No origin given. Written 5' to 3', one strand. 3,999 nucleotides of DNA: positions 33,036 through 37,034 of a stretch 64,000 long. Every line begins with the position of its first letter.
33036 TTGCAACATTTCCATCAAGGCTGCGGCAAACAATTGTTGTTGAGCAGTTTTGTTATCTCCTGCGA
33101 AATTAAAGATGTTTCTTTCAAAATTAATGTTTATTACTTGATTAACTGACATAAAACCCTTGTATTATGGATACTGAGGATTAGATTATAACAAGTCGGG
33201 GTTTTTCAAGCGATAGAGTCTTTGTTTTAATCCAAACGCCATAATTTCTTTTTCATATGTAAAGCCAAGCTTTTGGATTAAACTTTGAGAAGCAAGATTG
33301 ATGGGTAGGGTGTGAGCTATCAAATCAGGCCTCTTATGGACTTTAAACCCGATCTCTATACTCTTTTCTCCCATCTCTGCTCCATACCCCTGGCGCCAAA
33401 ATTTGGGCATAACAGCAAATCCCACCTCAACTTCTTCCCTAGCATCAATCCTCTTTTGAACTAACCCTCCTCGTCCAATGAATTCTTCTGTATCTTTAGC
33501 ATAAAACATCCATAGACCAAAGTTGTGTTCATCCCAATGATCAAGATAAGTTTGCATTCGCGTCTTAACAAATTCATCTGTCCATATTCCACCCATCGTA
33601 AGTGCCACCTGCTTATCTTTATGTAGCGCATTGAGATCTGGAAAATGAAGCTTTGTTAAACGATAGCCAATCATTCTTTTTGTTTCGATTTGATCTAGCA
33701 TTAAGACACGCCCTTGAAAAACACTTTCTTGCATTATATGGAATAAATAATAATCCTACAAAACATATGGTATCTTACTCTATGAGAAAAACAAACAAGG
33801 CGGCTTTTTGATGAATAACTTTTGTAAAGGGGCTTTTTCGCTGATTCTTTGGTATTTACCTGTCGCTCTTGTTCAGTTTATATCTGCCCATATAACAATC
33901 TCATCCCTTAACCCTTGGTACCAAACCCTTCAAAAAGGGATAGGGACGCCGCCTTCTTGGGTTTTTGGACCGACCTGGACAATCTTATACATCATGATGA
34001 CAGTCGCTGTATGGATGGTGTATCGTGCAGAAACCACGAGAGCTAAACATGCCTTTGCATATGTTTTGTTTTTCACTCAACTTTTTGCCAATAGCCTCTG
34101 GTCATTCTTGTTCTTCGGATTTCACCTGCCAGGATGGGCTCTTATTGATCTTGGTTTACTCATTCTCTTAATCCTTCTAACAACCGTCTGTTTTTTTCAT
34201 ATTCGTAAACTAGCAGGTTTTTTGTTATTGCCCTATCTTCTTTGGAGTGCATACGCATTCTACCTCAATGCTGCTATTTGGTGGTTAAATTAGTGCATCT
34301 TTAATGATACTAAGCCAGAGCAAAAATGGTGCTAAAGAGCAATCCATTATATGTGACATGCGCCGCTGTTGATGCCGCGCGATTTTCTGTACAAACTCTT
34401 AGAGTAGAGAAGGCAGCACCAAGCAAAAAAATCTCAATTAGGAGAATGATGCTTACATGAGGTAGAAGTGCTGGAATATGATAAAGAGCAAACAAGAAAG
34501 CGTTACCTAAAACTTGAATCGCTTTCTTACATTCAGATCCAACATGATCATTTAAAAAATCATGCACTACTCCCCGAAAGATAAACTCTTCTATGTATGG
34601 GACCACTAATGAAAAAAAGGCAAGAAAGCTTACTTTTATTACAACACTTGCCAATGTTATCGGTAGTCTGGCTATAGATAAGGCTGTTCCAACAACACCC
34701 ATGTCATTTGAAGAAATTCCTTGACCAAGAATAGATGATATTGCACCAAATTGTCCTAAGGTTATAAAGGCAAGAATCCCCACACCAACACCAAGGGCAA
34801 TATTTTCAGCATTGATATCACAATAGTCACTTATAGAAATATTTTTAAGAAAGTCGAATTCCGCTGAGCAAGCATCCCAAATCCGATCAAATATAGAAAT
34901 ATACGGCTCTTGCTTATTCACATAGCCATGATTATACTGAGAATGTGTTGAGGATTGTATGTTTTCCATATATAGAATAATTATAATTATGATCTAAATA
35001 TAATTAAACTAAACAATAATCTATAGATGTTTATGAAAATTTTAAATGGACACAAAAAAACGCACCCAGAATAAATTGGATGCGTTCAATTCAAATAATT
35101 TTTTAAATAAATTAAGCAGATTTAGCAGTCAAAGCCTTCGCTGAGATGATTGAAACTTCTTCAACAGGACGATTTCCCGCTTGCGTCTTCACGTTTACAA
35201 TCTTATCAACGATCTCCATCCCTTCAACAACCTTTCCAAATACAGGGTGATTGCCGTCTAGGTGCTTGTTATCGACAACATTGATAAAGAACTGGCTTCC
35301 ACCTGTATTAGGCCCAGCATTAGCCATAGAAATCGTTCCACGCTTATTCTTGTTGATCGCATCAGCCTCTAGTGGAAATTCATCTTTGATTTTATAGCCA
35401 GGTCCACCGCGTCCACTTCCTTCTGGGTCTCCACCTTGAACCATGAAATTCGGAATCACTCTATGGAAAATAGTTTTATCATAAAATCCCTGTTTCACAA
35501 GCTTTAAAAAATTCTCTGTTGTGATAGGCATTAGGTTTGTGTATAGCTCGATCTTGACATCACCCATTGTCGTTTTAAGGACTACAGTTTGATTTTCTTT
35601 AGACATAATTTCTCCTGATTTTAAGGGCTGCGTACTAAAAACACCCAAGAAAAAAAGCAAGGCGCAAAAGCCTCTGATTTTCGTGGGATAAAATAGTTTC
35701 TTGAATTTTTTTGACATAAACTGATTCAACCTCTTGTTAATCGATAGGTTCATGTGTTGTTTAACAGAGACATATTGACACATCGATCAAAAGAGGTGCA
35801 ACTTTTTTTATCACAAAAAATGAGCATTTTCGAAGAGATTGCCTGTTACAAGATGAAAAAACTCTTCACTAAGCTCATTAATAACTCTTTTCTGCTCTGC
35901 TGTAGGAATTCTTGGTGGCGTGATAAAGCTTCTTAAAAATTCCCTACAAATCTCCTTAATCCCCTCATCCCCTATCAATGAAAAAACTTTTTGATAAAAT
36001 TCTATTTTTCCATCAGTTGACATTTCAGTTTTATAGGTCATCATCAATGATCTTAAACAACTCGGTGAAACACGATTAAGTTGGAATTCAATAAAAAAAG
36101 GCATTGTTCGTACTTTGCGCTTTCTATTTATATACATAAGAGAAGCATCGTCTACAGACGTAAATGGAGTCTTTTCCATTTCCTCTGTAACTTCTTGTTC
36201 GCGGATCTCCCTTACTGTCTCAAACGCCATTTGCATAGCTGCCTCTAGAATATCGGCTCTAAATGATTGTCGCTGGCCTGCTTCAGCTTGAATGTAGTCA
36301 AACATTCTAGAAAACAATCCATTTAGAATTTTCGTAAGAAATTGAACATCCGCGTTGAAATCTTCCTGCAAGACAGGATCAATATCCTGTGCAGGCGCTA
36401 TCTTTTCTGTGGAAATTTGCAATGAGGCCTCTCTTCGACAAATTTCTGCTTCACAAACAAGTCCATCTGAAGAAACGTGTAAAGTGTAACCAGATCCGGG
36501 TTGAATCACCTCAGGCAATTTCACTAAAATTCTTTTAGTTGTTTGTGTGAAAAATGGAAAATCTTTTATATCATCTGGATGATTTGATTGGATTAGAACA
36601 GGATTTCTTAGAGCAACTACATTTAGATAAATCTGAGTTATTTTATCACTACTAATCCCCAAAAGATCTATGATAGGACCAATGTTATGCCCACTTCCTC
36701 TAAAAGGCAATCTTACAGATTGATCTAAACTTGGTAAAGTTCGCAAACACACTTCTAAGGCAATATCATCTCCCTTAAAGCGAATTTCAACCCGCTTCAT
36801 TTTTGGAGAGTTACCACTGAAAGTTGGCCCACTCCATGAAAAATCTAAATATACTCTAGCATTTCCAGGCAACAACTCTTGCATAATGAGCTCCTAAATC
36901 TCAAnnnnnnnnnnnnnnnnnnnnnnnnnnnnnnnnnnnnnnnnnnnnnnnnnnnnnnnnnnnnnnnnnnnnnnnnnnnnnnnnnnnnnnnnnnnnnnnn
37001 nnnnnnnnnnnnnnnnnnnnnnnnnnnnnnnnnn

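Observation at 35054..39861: Membrane-anchored lipoxygenase-like enzyme heading a four-gene operon with two orphan paralogs and a secreted cyclophilin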

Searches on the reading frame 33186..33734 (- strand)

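Call 77: search_protein_families(library=pfam, proteins=[window:33186-33734:-], max_evalue=0.001)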
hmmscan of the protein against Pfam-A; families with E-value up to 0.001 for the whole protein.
window:33186-33734:- (182 aa): 3 families
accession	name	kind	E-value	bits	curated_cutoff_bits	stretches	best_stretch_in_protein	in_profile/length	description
PF13302.13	Acetyltransf_3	-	4.3e-21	76.5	25.4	1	25-159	6-138/138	Acetyltransferase (GNAT) domain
PF00583.31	Acetyltransf_1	-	3.6e-10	40.6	20.7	1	57-158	17-116/116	Acetyltransferase (GNAT) family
PF13508.13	Acetyltransf_7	-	0.00077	20.2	27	0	77-159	6-83/84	Acetyltransferase (GNAT) domain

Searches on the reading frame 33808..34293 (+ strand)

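Call 77: search_protein_families(library=pfam, proteins=[window:33808-34293:+], max_evalue=0.001)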
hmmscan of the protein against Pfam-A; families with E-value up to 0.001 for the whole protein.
window:33808-34293:+ (161 aa): 1 family
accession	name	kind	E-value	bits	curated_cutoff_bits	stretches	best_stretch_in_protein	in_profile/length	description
PF03073.20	TspO_MBR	-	1.3e-41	142.2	24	1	17-159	4-145/145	TspO/MBR family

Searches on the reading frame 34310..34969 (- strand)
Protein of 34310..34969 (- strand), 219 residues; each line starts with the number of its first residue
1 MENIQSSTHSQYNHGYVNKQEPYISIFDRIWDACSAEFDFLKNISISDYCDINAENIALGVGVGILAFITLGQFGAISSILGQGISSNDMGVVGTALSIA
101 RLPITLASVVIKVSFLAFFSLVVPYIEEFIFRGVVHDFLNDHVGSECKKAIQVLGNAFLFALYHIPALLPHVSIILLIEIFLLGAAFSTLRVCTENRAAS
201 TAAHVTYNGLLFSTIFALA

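Call 3: search_protein_families(library=pfam, proteins=[window:34310-34969:-], max_evalue=1)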
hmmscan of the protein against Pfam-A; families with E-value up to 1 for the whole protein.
window:34310-34969:- (219 aa): 1 family
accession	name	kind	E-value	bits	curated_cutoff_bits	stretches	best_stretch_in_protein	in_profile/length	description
PF02517.21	Rce1-like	-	6.3e-14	52.5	22.4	1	113-209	5-92/93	Type II CAAX prenyl endopeptidase Rce1-like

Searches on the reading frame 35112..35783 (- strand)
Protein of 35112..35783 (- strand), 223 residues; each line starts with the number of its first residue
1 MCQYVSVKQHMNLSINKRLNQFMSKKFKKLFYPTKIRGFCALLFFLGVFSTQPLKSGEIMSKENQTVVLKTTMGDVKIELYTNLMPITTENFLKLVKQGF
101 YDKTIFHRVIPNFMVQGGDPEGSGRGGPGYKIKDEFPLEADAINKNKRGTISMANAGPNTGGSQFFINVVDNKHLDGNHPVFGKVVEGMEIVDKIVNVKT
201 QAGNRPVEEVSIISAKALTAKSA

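Call 3: search_protein_families(library=pfam, proteins=[window:35112-35783:-], max_evalue=1)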
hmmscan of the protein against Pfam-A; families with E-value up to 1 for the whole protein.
window:35112-35783:- (223 aa): 1 family
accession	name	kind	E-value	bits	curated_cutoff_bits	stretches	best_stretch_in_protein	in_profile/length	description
PF00160.26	Pro_isomerase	-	3.3e-53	180.6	21.7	1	67-216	2-158/159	Cyclophilin type peptidyl-prolyl cis-trans isomerase/CLD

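Call 54: search_protein_families(library=ncbifam, proteins=[window:35112-35717:-], max_evalue=0.001)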
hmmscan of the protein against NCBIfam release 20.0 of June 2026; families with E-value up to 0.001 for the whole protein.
window:35112-35717:- (201 aa): 3 families
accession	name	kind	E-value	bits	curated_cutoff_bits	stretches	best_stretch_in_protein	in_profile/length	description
NF008151.0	PRK10903.1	equivalog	5.7e-39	133.5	308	1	23-196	9-189/190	peptidylprolyl isomerase A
NF008057.0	PRK10791.1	equivalog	3.8e-29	101.6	297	1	45-179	2-142/164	peptidylprolyl isomerase B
TIGR03268.1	methan_mark_3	equivalog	4.9e-06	25.4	234.45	1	113-172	244-300/503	methyl-coenzyme M reductase-associated protein Mmp3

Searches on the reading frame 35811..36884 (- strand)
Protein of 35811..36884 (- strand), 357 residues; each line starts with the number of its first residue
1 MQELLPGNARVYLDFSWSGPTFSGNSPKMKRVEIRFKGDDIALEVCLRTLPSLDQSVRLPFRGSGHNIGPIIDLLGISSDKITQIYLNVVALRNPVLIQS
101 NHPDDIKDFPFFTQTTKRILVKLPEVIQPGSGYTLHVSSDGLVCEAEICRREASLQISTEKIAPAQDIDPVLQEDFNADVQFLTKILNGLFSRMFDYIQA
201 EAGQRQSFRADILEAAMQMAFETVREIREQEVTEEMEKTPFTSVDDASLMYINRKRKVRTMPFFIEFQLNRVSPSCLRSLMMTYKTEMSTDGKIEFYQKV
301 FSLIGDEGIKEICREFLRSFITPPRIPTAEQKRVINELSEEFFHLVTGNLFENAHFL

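Call 3: search_protein_families(library=pfam, proteins=[window:35811-36884:-], max_evalue=1)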
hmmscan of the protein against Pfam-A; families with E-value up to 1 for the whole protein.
window:35811-36884:- (357 aa): 0 families

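Call 13: list_cluster_members(proteins=[P0001, P0121, P0122, window:35811-36884:-])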
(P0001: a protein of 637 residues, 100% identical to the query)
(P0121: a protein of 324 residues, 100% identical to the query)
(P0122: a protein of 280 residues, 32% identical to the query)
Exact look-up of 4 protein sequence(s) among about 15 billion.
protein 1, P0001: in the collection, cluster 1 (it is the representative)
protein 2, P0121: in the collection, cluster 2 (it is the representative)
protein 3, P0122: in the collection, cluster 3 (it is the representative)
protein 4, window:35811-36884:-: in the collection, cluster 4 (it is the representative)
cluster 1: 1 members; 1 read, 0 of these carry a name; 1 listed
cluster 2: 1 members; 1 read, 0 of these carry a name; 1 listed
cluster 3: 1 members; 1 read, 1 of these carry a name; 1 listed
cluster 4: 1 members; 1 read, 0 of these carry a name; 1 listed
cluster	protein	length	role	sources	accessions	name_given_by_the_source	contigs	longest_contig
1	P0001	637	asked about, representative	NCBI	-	-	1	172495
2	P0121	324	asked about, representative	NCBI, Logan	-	-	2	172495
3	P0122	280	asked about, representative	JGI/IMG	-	hypothetical protein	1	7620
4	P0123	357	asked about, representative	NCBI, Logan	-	-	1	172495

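Call 54: search_protein_families(library=ncbifam, proteins=[window:35811-36884:-], max_evalue=0.001)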
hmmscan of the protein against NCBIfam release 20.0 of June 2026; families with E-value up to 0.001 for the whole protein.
window:35811-36884:- (357 aa): 0 families
